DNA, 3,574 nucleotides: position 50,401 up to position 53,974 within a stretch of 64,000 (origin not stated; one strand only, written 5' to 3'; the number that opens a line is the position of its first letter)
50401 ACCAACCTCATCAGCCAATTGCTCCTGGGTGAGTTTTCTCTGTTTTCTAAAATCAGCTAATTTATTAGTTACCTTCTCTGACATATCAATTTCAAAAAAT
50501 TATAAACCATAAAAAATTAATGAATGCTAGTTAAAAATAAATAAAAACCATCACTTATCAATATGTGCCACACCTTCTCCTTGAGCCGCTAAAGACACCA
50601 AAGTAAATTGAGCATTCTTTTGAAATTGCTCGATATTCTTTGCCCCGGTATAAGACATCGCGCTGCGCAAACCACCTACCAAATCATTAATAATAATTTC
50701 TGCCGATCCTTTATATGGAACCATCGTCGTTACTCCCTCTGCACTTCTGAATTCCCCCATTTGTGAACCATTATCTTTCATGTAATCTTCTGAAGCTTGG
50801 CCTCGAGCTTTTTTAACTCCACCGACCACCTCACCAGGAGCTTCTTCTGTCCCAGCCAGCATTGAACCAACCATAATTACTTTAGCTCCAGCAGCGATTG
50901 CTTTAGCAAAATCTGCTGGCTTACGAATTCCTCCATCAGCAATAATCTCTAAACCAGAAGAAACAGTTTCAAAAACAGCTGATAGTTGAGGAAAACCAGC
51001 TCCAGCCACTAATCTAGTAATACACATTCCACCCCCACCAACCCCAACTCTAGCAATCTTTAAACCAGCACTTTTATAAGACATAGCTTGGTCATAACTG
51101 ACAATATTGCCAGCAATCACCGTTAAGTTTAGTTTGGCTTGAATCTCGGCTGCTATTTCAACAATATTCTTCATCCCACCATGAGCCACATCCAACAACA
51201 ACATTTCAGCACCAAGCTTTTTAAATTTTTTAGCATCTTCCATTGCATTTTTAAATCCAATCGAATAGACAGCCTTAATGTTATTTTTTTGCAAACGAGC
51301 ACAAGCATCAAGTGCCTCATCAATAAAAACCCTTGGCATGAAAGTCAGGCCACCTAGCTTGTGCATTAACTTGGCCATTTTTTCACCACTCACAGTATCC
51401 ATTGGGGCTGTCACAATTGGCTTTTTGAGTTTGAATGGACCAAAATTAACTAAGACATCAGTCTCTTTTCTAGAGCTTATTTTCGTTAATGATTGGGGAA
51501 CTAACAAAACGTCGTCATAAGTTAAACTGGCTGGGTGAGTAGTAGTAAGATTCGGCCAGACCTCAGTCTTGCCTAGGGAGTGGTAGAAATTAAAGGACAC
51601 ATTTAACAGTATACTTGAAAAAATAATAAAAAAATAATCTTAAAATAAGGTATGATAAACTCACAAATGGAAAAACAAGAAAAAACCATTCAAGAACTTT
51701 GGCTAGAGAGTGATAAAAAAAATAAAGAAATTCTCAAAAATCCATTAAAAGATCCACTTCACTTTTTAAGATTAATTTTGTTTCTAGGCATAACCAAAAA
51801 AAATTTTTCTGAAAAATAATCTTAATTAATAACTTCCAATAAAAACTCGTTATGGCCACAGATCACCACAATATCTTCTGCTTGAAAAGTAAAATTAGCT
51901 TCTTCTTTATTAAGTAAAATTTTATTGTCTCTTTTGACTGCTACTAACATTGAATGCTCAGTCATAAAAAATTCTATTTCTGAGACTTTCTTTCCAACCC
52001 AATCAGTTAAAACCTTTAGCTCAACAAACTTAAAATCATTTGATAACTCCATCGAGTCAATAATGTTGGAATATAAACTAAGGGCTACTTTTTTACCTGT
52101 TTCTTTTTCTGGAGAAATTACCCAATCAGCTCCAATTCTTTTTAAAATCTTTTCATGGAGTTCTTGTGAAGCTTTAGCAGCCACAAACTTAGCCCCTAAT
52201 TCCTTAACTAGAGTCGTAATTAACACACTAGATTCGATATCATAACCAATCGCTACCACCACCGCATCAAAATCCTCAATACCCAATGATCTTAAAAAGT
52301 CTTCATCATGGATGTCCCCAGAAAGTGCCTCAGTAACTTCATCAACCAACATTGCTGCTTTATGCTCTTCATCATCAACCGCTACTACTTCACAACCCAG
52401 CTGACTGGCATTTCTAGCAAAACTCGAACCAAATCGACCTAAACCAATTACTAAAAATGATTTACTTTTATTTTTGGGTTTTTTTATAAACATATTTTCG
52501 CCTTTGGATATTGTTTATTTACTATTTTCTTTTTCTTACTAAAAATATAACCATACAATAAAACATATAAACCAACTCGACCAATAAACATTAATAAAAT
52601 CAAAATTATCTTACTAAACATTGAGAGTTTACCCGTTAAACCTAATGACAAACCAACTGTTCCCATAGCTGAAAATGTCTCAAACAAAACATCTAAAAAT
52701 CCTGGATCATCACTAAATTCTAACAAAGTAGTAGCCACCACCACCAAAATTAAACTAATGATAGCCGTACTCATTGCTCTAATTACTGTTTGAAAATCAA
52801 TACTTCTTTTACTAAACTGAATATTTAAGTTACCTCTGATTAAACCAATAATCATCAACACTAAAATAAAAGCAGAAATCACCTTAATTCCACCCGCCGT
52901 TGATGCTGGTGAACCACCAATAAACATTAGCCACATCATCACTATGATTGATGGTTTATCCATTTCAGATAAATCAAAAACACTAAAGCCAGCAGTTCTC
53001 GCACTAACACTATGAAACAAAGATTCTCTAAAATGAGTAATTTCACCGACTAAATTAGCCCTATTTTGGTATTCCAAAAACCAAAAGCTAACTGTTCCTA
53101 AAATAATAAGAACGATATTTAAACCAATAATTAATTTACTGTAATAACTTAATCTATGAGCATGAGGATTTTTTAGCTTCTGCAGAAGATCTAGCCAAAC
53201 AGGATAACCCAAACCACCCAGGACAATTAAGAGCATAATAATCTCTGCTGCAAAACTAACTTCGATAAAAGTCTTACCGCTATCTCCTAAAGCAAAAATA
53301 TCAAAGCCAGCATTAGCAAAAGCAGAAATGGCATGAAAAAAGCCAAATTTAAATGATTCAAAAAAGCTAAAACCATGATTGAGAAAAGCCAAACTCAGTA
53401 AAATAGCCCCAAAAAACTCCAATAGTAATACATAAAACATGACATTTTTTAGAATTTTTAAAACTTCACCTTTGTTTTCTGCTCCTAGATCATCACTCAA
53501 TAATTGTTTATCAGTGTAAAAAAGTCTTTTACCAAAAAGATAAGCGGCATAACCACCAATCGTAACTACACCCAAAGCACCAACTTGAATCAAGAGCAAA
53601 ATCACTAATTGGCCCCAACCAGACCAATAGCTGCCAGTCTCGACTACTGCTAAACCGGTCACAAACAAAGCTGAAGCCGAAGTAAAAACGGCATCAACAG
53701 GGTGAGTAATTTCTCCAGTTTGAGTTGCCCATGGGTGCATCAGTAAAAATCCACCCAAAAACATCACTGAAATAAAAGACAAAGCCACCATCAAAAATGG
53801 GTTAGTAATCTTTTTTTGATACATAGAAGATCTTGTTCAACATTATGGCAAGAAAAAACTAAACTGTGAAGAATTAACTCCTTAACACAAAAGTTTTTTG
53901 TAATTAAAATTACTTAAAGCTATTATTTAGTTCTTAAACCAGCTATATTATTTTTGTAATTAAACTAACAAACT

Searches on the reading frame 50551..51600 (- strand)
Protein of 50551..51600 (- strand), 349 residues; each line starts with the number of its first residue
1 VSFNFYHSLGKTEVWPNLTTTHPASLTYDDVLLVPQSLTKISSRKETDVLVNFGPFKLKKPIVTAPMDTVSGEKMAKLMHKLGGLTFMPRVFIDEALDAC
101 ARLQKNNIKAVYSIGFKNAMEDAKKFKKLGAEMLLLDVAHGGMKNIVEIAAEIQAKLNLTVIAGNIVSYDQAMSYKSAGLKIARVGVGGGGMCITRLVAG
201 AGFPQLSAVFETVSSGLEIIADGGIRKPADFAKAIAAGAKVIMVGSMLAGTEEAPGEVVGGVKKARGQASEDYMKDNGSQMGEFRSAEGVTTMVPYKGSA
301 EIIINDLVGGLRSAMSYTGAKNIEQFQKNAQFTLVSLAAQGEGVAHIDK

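Call 14: search_protein_families(library=ncbifam, proteins=[window:50551-51600:-], max_evalue=0.00001)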
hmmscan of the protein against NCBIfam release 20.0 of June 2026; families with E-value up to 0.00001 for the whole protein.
window:50551-51600:- (349 aa): 14 families
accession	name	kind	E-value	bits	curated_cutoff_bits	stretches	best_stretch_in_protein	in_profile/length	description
TIGR01302.1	IMP_dehydrog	equivalog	2e-59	201.7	481.5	2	104-327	209-449/450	IMP dehydrogenase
NF005869.0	PRK07807.1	equivalog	7.1e-53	180.3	549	2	112-344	220-473/479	GuaB1 family IMP dehydrogenase-related protein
NF052358.1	GMPRedGuaB1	equivalog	1.3e-51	176.2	675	2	97-343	210-472/479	GMP reductase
NF003966.0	PRK05458.1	equivalog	6.8e-51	173.5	344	1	26-329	6-312/327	GMP reductase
NF003470.0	PRK05096.1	equivalog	1.5e-49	169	397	1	25-336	8-337/347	GMP reductase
TIGR01305.1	GMP_reduct_1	equivalog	9.1e-48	163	492.15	1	25-335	7-335/343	GMP reductase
TIGR01303.1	IMP_DH_rel_1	equivalog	4.3e-46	157.8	562.75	2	113-343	219-470/475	GuaB1 family IMP dehydrogenase-related protein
TIGR01306.1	GMP_reduct_2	equivalog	8.3e-44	150.4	465.65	1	27-328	3-307/321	GMP reductase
NF005311.0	PRK06843.1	equivalog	9.9e-43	146.6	779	1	99-342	134-394/404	inosine 5-monophosphate dehydrogenase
NF005493.0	PRK07107.1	equivalog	2.3e-25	89.1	585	1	124-346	248-489/502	IMP dehydrogenase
TIGR01304.1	IMP_DH_rel_2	equivalog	5.8e-22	78.4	342.1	1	153-328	180-360/365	GuaB3 family IMP dehydrogenase-related protein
NF002231.0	PRK01130.1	subfamily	8.7e-08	31.5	189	1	119-254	85-219/230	putative N-acetylmannosamine-6-phosphate 2-epimerase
TIGR03966.1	actino_HemFlav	equivalog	1.5e-07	30.5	470.85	1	200-248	286-334/385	pre-mycofactocin synthase MftD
TIGR02151.1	IPP_isom_2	equivalog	1.9e-07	30.3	281.3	0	202-248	243-292/338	type 2 isopentenyl-diphosphate Delta-isomerase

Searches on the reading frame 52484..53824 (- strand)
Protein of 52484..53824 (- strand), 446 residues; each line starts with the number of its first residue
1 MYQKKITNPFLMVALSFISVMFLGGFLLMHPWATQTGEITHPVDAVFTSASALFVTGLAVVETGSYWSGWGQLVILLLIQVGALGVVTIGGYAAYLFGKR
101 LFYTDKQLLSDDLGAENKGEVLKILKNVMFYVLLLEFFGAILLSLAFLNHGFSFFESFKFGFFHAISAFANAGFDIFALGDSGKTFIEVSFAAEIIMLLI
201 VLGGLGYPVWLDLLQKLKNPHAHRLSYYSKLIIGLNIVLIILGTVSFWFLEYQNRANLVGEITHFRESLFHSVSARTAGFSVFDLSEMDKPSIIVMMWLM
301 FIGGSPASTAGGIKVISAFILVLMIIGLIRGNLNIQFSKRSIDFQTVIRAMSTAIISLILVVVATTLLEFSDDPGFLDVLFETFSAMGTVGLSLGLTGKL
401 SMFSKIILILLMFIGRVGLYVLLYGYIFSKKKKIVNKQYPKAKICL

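Call 14: search_protein_families(library=ncbifam, proteins=[window:52484-53824:-], max_evalue=0.00001)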
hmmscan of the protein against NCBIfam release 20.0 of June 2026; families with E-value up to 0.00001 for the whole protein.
window:52484-53824:- (446 aa): 2 families
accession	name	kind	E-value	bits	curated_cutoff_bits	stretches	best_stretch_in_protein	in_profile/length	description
TIGR00933.1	2a38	subfamily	2.3e-82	277.2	331.15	1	27-416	1-391/391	TrkH family potassium uptake protein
TIGR00934.2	2a38euk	subfamily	1.2e-16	60.3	441.9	1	243-301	631-690/834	TRK family potassium/sodium uptake transporter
